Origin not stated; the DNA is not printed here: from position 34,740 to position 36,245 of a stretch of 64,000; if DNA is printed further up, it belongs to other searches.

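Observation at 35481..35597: The hypervariable cassette is a Gly/Ala-rich hydrophobic, glycine-zipper-like segment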

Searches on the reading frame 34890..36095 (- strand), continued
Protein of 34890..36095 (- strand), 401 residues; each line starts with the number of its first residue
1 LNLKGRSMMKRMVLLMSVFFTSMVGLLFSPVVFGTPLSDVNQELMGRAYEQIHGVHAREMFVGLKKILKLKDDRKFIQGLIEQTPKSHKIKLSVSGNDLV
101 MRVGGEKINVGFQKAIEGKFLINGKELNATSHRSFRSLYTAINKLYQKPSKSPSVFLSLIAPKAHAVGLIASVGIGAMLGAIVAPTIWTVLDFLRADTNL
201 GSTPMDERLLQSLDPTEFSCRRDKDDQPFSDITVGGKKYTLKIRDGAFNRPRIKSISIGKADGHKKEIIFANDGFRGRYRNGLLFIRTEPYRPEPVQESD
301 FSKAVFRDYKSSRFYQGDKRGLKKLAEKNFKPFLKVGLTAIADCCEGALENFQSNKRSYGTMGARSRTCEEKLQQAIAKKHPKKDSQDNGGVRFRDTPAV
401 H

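Call 50: search_protein_families(library=pfam, proteins=[L002:8390-9985:+, L002:10965-11258:+, L002:7174-8265:-, L002:11319-12971:-, P0008, L002:13150-13452:-], max_evalue=1)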
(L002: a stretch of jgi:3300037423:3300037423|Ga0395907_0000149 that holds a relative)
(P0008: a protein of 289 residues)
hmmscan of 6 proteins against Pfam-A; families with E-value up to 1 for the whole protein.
L002:8390-9985:+ (531 aa): 1 family
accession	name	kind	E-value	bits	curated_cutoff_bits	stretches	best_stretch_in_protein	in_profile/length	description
PF13505.12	OMP_b-brl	-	0.083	13.5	28.7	1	305-482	21-173/175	Outer membrane protein beta-barrel domain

L002:10965-11258:+ (97 aa): 0 families

L002:7174-8265:- (363 aa): 0 families

L002:11319-12971:- (550 aa): 2 families
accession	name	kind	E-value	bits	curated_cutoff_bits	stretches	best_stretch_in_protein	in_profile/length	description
PF15141.11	UQCC3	-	0.0047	17.3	33.6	1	41-97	12-71/87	Ubiquinol-cytochrome-c reductase complex assembly factor 3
PF11248.13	DUF3046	-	0.16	12.8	25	1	212-238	25-51/62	Protein of unknown function (DUF3046)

P0008 (289 aa): 0 families

L002:13150-13452:- (100 aa): 0 families

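Call 56: search_solved_structures(query=A4, max_evalue=10)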
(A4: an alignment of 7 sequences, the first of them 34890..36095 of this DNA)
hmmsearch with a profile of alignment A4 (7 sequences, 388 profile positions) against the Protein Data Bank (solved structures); distinct sequences matched with E-value up to 10: 0.

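Call 57: search_protein_families(library=padloc, proteins=[window:34890-36095:-, P0008], max_evalue=1)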
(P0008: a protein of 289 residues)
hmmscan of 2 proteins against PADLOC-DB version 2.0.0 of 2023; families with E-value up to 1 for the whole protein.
window:34890-36095:- (401 aa): 0 families

P0008 (289 aa): 0 families

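Call 58: search_protein_families(library=phrogs, proteins=[window:34890-36095:-, P0008], max_evalue=1)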
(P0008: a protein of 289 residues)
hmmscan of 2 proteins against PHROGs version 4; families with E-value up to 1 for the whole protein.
window:34890-36095:- (401 aa): 1 family
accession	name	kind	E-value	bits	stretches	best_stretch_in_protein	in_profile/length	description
phrog_5275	-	unknown function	0.13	13.1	1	90-154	116-182/194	-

P0008 (289 aa): 0 families

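Call 66: predict_structure(alignment_id=A5)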
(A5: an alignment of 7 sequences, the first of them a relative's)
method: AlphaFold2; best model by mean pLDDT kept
length: 289 residues; sequences in the alignment: 7
mean_pLDDT: 37.6   pTM: 0.27
mean pLDDT of the five models: 37.6, 35.0, 34.5, 34.0, 32.6
residues with pLDDT >= 90: 0; 70-90: 0; 50-70: 27; < 50: 262
segments of 3 or more residues with pLDDT < 50: 1-62, 65-67, 72-88, 107-257, 266-268, 270-272, 277-289
pLDDT, mean of each block of 10 residues (from residue 1): 38 44 34 45 45 42 45 42 49 50 46 45 39 42 34 26 22 22 24 23 24 32 36 33 33 45 49 48 33
secondary structure, 60 per line:
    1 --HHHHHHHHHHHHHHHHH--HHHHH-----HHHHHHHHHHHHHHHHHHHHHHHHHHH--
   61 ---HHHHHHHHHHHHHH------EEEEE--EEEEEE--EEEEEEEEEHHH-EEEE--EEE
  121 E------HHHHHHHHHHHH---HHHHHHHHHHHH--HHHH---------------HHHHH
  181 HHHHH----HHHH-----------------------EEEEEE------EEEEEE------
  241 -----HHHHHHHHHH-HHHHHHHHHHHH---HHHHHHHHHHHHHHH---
elements in order: H3-19 H22-26 H32-58 H64-77 E84-88 E91-96 E99-107 E112-115 E118-121 H128-139 H143-154 H157-160 H176-185 H190-193 E217-222 E229-234 H246-255 H257-268 H272-286

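Call 74: find_encoding_contigs(protein=P0005, flank=2000, max_places=3)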
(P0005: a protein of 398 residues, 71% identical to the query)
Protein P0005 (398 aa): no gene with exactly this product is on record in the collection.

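Call 76: find_related_loci(query=A4, collection=viral_contigs, flank=5000)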
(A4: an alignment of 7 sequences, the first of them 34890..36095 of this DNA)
Query A4 (401 aa) in viral_contigs; peptide patterns used: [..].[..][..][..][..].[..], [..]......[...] (x = any residue, [..] = any of these).
122 stretches matched a pattern, but none encodes a relative of the query by tblastn (E <= 1e-3).
